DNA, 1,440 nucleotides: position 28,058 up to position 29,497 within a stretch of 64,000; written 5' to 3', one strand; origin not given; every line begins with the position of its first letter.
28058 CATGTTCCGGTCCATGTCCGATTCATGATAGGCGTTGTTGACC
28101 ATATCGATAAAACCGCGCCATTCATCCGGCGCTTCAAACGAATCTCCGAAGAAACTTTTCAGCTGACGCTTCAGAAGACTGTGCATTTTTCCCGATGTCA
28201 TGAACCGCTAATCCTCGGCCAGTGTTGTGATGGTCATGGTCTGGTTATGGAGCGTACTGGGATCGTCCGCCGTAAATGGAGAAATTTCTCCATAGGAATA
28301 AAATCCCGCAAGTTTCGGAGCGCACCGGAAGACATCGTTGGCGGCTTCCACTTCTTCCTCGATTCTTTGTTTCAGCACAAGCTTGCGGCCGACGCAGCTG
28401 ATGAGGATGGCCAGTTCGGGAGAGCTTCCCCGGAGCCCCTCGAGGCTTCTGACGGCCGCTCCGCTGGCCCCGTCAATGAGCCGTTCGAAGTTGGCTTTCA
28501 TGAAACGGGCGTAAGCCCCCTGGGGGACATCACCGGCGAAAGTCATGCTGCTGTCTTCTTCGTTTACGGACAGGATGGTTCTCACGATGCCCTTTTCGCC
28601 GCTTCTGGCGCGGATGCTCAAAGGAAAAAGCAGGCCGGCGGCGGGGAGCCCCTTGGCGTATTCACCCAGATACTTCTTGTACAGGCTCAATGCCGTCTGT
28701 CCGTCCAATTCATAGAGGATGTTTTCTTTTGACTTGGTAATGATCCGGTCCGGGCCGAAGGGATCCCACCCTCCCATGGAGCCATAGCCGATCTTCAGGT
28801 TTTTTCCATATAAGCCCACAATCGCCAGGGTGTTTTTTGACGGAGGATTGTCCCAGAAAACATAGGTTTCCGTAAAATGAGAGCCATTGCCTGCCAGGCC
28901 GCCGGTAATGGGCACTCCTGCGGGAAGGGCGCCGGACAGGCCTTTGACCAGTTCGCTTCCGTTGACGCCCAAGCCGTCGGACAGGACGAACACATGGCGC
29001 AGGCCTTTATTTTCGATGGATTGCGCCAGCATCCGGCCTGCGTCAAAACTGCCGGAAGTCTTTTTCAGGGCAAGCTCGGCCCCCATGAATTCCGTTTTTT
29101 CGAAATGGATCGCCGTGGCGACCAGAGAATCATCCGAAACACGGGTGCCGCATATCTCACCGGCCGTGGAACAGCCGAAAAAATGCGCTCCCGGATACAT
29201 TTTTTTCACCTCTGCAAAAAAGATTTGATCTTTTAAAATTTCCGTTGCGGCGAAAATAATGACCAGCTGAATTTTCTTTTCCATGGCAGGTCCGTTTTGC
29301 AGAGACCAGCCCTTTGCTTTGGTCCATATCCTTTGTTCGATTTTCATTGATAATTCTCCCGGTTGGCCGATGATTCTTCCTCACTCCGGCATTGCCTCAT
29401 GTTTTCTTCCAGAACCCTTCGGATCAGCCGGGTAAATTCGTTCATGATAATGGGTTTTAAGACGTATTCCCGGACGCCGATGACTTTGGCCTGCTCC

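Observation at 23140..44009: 21-kb, 16-gene co-directional supercluster joining a full Che core to a phosphorelay, a FIST sensor and a partner-switching module, with no motility genes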

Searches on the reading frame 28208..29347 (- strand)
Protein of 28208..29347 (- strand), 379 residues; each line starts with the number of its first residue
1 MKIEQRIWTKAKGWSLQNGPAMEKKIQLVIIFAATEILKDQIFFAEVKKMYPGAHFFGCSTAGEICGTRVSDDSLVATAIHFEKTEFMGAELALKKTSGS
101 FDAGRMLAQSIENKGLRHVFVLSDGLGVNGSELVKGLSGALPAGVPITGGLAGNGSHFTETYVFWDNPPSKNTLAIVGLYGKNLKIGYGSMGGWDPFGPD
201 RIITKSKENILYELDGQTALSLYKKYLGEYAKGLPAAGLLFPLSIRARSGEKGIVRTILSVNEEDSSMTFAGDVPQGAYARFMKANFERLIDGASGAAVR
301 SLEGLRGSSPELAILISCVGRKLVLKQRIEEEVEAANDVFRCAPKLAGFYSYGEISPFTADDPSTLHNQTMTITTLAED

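Call 4: search_protein_families(library=pfam, proteins=[window:28208-29347:-], max_evalue=0.01)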
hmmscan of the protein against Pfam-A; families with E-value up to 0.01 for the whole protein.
window:28208-29347:- (379 aa): 2 families
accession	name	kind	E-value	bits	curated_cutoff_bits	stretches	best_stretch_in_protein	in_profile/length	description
PF08495.15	FIST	-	3.2e-49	167.8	23.2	1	27-217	1-189/189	FIST N domain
PF10442.14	FIST_C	-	6.6e-36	123.8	28.5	1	219-357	1-131/131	FIST C domain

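Call 12: find_homologous_proteins(query=window:28208-29347:-, max_evalue=1e-20)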
Query window:28208-29347:- (379 aa): 8000 proteins with E <= 1e-20 among 8000 candidates; the best 120 are listed.
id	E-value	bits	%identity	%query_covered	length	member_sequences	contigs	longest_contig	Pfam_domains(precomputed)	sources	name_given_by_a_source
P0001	1.3e-250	849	100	100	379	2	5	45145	PF08495.16,PF10442.15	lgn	-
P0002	3.5e-198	676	79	100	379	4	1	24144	PF08495.16,PF10442.15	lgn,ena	-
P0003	1.7e-197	674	79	100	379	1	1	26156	PF08495.16,PF10442.15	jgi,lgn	jgi:hypothetical protein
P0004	2.3e-196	670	79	100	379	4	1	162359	PF08495.16,PF10442.15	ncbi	ncbi:MAG: FIST signal transduction protein [Smithellaceae bacterium]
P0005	1.1e-193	661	78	100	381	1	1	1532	PF08495.16,PF10442.15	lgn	-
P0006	1.1e-192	658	77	100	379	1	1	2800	PF08495.16,PF10442.15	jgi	jgi:hypothetical protein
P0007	2.4e-191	654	77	100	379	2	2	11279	PF08495.16,PF10442.15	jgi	-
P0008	7.2e-191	652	76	100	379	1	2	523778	PF08495.16,PF10442.15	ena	-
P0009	1.1e-190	651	75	100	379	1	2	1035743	PF08495.16,PF10442.15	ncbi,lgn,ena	-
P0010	1.2e-190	651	77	100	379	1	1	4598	PF08495.16,PF10442.15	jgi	jgi:hypothetical protein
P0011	3.1e-190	650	77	100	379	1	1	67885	PF08495.16,PF10442.15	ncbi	ncbi:MAG: FIST C-terminal domain-containing protein [Deltaproteobacteria bacterium]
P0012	6.7e-190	649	77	100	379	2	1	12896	PF08495.16,PF10442.15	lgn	-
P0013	1.4e-189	648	76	100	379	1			PF08495.16,PF10442.15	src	-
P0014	2.1e-189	647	76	100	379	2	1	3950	PF08495.16,PF10442.15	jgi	jgi:hypothetical protein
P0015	1.2e-188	645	76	100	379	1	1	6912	PF08495.16,PF10442.15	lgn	-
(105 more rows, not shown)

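Call 14: find_related_loci(query=A1, collection=genome_contigs, flank=10000)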
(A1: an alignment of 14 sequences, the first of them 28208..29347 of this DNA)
Query A1 (379 aa) in genome_contigs; peptide patterns used: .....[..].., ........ (x = any residue, [..] = any of these).
600 stretches matched a pattern (row limit reached: there are more); 598 encode a relative of the query (tblastn E <= 1e-3); the best 80 are kept; 80 distinct loci.
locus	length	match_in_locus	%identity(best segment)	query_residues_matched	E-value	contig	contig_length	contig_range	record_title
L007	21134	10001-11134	77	1-378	0e+0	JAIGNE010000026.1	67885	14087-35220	MAG: Deltaproteobacteria bacterium isolate BIN3 13857, whole genome shotgun sequence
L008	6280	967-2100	61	1-378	3e-163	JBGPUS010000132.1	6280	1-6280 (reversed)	MAG: Nitrospirota bacterium isolate OBJ1_062018_110_38 k141_2228573_length_6280_cov_11.5996, whole genome shotgun sequen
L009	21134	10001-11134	61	1-378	3e-156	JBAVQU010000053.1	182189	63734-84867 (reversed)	MAG: Candidatus Zixiibacteriota bacterium isolate MFD02350_ilm_asm_bin5 k127_86106, whole genome shotgun sequence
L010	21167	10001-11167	59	1-379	5e-155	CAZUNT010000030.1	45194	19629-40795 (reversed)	MAG TPA_asm: uncultured Caldilineaceae bacterium isolate binchicken_co7_199 genome assembly, contig: NODE_1407_length_45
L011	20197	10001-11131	60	1-378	3e-154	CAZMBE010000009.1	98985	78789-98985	MAG TPA_asm: uncultured Syntrophaceae bacterium isolate binchicken_co74_360 genome assembly, contig: NODE_352_length_989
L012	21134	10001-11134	61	1-378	3e-154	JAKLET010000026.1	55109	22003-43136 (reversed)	MAG: Deltaproteobacteria bacterium isolate RA.bin14 RA.bin14_26, whole genome shotgun sequence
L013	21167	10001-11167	59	1-379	1e-153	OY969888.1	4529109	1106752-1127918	MAG: uncultured Bacteroidetes bacterium isolate MFD03726.bin.c.9 genome assembly, chromosome: 1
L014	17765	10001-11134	61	1-378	4e-153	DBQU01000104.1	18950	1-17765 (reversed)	MAG TPA_asm: Deltaproteobacteria bacterium UBA1386 UBA1386_contig_9522, whole genome shotgun sequence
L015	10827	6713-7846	61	1-378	1e-152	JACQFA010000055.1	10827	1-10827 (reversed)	MAG: Nitrospirae bacterium isolate NC_groundwater_1035_Pr1_S-0.65um_57_15 Montesol18_Sp65_coassembly_scaffold_809922, wh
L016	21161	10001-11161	61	1-378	8e-152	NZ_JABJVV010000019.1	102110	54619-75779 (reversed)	Caenimonas soli strain S4 contig19, whole genome shotgun sequence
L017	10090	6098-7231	62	1-378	9e-152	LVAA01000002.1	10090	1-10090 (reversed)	MAG: Syntrophobacterales bacterium Delta_02 Delta_02_contig_199, whole genome shotgun sequence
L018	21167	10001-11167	58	1-379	3e-151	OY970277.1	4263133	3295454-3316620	MAG: uncultured Verrucomicrobiae bacterium isolate MFD04580.bin.1.45 genome assembly, chromosome: 1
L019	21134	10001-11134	60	1-378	1e-149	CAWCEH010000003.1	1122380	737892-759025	MAG: uncultured Acidobacteriaceae bacterium isolate MFD09286.bin.1.255 genome assembly, contig: contig_35132, whole geno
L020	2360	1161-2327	58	1-379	2e-158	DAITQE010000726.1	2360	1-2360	MAG TPA_asm: Opitutus sp. isolate CTOTU41445 NODE_34692_length_2360_cov_3.062907, whole genome shotgun sequence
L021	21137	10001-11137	59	1-378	9e-148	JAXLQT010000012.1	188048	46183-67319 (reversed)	MAG: Acidobacteriota bacterium isolate STL-ACI10 C4.156.fa-12, whole genome shotgun sequence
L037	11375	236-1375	57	1-378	1e-142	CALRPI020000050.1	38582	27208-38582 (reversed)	MAG: Phormidium lacuna HE10JO isolate JJ-KV9-13-1-mx-bin614 genome assembly, contig: JJ-KV9-13-C175, whole genome shotgu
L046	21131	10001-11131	57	1-378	6e-138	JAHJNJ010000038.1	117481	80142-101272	MAG: Gammaproteobacteria bacterium isolate Old_saline_glass_biofilm.mb.10 Old_saline_glass_b.mb.10_k141_59778, whole gen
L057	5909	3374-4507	56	1-378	1e-135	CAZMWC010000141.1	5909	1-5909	MAG TPA_asm: uncultured Gallionella sp. isolate SRP062349_co5_228 genome assembly, contig: NODE_8990_length_5909_cov_37.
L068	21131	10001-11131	55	1-378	4e-133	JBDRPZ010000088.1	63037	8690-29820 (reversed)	MAG: Pseudomonadota bacterium isolate MEGAHIT-group-2.141 k141_120582, whole genome shotgun sequence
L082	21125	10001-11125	55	1-378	4e-130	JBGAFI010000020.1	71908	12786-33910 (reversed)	MAG: Thiobacillaceae bacterium isolate MAG_MBR_H125.8 MBRH125-8_opera_contig_1422, whole genome shotgun sequence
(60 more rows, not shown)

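Call 20: find_encoding_contigs(protein=P0003, flank=10000, max_places=2)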
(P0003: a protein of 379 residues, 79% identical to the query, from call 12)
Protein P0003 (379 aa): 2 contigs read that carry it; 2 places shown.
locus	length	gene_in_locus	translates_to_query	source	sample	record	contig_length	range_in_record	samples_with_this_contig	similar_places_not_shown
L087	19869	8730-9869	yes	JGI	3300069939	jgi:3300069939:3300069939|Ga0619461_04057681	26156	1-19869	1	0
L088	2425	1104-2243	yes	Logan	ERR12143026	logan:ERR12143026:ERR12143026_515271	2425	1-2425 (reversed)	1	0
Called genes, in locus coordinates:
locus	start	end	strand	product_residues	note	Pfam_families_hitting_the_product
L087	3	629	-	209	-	?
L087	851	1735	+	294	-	PF00561:Abhydrolase_1, PF12146:Hydrolase_4 (weak), PF12697:Abhydrolase_6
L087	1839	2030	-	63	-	PF21349:RUBY_RBDX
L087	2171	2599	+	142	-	PF14489:QueF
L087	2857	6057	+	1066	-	PF25596:CPSase_L_D1, PF02222:ATP-grasp, PF02786:CPSase_L_D2, PF02787:CPSase_L_D3, PF25596:CPSase_L_D1, PF02786:CPSase_L_D2, PF02222:ATP-grasp, PF02142:MGS, +6 more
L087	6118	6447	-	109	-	PF09413:DUF2007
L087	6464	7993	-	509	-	PF01425:Amidase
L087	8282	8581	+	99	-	PF01985:CRS1_YhbY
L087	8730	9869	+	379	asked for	PF08495:FIST, PF10442:FIST_C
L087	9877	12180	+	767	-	PF08447:PAS_3 (faint), PF08448:PAS_4 (weak), PF00989:PAS (weak), PF13188:PAS_8, PF13426:PAS_9, PF07228:SpoIIE, PF13581:HATPase_c_2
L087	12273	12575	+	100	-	PF01740:STAS, PF13466:STAS_2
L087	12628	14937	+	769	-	PF00072:Response_reg, PF00989:PAS (weak), PF08448:PAS_4 (faint), PF13426:PAS_9, PF08447:PAS_3, PF00512:HisKA, PF02518:HATPase_c, PF00072:Response_reg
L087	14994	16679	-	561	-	PF00005:ABC_tran, PF02463:SMC_N (faint), PF13476:AAA_23 (faint), PF13304:AAA_21 (faint), PF12848:ABC_tran_Xtn, PF00005:ABC_tran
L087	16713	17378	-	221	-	PF23023:Anti-Pycsar_Apyc1 (faint), PF00753:Lactamase_B, PF19583:ODP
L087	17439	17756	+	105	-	-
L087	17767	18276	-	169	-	PF08534:Redoxin, PF00578:AhpC-TSA, PF00085:Thioredoxin (faint), PF13098:Thioredoxin_2, PF13905:Thioredoxin_8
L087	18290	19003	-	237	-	PF02683:DsbD_TM, PF13386:DsbD_2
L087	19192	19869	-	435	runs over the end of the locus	PF09825:BPL_N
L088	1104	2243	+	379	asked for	PF08495:FIST, PF10442:FIST_C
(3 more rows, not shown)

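Call 21: find_encoding_contigs(protein=P0004, flank=10000, max_places=2)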
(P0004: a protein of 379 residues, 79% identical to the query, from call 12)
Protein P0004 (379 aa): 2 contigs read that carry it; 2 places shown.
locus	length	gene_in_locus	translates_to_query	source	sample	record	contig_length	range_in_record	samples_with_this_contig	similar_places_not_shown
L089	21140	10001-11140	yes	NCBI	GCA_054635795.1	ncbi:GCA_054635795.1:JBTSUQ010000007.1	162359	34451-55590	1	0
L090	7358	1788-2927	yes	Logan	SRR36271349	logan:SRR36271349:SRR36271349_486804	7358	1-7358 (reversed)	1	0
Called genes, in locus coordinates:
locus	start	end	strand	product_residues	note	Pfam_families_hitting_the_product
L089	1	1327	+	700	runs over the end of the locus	PF02629:CoA_binding, PF13380:CoA_binding_2, PF13607:Succ_CoA_lig, PF13549:ATP-grasp_5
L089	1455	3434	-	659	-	PF16177:ACAS_N, PF00501:AMP-binding, PF13193:AMP-binding_C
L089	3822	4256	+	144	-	PF03061:4HBT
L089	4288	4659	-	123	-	PF03703:bPH_2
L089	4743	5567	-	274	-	PF12837:Fer4_6 (faint), PF12838:Fer4_7 (weak), PF13187:Fer4_9, PF13237:Fer4_10, PF14697:Fer4_21 (weak), PF00037:Fer4 (weak), PF14512:TM1586_NiRdase (faint), PF00881:Nitroreductase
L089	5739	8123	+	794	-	PF00270:DEAD, PF04851:ResIII, PF00271:Helicase_C, PF22982:WHD_HRQ1, PF09369:MZB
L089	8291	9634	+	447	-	PF13482:RNase_H_2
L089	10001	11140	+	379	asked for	PF08495:FIST, PF10442:FIST_C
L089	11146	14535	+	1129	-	PF08448:PAS_4, PF00989:PAS, PF08447:PAS_3, PF13426:PAS_9, PF00989:PAS, PF13426:PAS_9, PF08447:PAS_3, PF02518:HATPase_c, +7 more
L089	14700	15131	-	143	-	PF07238:PilZ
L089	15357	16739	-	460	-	PF00072:Response_reg, PF00158:Sigma54_activat, PF14532:Sigma54_activ_2, PF07724:AAA_2, PF07728:AAA_5, PF25601:AAA_lid_14, PF02954:HTH_8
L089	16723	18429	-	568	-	PF17203:sCache_3_2 (weak), PF00512:HisKA, PF02518:HATPase_c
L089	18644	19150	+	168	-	PF13801:Metal_resist, PF07813:LTXXQ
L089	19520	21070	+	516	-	PF00682:HMGL-like, PF22617:HCS_D2, PF08502:LeuA_dimer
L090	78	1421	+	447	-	PF13482:RNase_H_2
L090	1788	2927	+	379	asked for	PF08495:FIST, PF10442:FIST_C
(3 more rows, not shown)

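Call 64: search_solved_structures(query=window:28208-29347:-, max_evalue=1, show_alignments=1)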
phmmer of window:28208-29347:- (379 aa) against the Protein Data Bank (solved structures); distinct sequences matched with E-value up to 1: 1.
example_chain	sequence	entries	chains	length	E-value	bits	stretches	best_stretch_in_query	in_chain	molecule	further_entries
7unr_I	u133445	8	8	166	0.44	12.7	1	283-349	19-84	50S ribosomal protein L10 | Large ribosomal subunit protein uL10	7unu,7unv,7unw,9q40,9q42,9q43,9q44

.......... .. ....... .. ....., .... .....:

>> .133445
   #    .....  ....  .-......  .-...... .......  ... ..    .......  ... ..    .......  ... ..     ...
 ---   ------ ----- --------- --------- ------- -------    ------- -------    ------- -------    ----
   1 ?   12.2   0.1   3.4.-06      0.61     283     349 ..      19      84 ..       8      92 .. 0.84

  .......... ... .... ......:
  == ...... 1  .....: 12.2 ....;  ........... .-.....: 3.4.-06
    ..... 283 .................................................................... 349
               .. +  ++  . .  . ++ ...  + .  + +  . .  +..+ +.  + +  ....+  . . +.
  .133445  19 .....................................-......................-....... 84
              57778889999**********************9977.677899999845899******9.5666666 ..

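Call 66: search_protein_families(library=ncbifam, proteins=[window:28208-29347:-], max_evalue=0.001)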
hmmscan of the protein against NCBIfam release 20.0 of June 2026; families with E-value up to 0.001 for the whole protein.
window:28208-29347:- (379 aa): 1 family
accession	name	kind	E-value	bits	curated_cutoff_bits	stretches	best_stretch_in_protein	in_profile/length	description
NF041558.1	NosP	equivalog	1.8e-21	76.6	450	1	23-355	21-352/368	nitric oxide-sensing protein NosP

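Call 77: find_encoding_contigs(protein=P0009, flank=10000, max_places=1)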
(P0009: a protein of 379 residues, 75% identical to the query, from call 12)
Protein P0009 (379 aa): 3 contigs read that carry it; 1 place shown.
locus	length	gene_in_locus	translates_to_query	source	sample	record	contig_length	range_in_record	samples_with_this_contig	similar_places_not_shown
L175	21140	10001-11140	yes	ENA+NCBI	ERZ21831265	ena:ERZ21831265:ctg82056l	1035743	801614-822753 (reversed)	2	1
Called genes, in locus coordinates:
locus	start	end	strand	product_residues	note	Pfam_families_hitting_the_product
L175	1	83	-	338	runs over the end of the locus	PF18152:DAHP_snth_FXD, PF00793:DAHP_synth_1, PF03102:NeuB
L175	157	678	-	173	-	PF00027:cNMP_binding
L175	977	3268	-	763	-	PF09371:Tex_N, PF22706:Tex_central_region, PF16921:Tex_YqgF, PF14635:HHH_7, PF12836:HHH_3, PF17674:HHH_9, PF00575:S1, PF23459:S1_RRP5, +1 more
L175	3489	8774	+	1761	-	PF00989:PAS, PF13426:PAS_9, PF00989:PAS, PF08447:PAS_3, PF08448:PAS_4, PF13426:PAS_9, PF00989:PAS, PF08448:PAS_4, +32 more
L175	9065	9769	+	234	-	PF14196:ATC_hydrolase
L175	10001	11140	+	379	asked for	PF08495:FIST, PF10442:FIST_C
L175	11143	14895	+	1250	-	PF08448:PAS_4, PF00989:PAS, PF08448:PAS_4, PF08447:PAS_3, PF13188:PAS_8 (weak), PF08447:PAS_3, PF02518:HATPase_c, PF00072:Response_reg, +6 more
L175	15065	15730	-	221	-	PF00174:Oxidored_molyb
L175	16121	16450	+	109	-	PF13442:Cytochrome_CBB3, PF00034:Cytochrom_C (faint)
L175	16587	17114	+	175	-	PF10399:UCR_Fe-S_N (weak), PF00355:Rieske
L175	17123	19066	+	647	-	PF00033:Cytochrome_B, PF13631:Cytochrom_B_N_2, PF00032:Cytochrom_B_C (weak), PF00034:Cytochrom_C (weak), PF02433:FixO (faint), PF13442:Cytochrome_CBB3 (weak), PF00034:Cytochrom_C, PF13442:Cytochrome_CBB3 (weak)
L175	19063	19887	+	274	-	PF02630:SCO1-SenC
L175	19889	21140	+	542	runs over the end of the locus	PF00115:COX1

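Call 78: find_encoding_contigs(protein=P0008, flank=10000, max_places=1)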
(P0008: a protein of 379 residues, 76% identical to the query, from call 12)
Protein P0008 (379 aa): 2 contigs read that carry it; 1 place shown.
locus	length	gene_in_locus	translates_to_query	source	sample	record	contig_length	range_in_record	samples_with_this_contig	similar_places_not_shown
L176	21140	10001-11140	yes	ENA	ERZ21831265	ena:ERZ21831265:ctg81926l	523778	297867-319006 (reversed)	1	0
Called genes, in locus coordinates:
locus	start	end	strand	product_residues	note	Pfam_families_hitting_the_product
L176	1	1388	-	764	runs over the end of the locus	PF09371:Tex_N, PF22706:Tex_central_region, PF16921:Tex_YqgF, PF14639:YqgF (weak), PF14635:HHH_7, PF12836:HHH_3, PF17674:HHH_9, PF00575:S1, +1 more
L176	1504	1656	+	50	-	-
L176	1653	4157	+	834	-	PF00989:PAS, PF13426:PAS_9, PF00989:PAS, PF08448:PAS_4, PF13426:PAS_9, PF00989:PAS, PF00989:PAS, PF13426:PAS_9, +12 more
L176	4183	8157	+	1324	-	PF00989:PAS, PF13426:PAS_9, PF00989:PAS, PF00989:PAS, PF13426:PAS_9, PF00989:PAS, PF13426:PAS_9, PF00989:PAS, +11 more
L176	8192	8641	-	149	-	-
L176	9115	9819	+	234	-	PF14196:ATC_hydrolase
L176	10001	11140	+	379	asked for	PF08495:FIST, PF10442:FIST_C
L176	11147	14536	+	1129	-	PF08448:PAS_4, PF00989:PAS, PF08447:PAS_3, PF00989:PAS, PF08448:PAS_4 (weak), PF08447:PAS_3, PF02518:HATPase_c, PF00072:Response_reg, +5 more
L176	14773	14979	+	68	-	-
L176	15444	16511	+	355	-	PF06580:His_kinase, PF02518:HATPase_c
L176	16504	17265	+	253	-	PF00072:Response_reg, PF04397:LytTR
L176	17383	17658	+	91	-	-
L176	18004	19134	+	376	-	PF12796:Ank_2, PF13857:Ank_5 (faint), PF00023:Ank (faint), PF13606:Ank_3 (faint), PF13637:Ank_4 (faint)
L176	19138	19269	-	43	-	-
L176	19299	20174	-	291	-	PF01145:Band_7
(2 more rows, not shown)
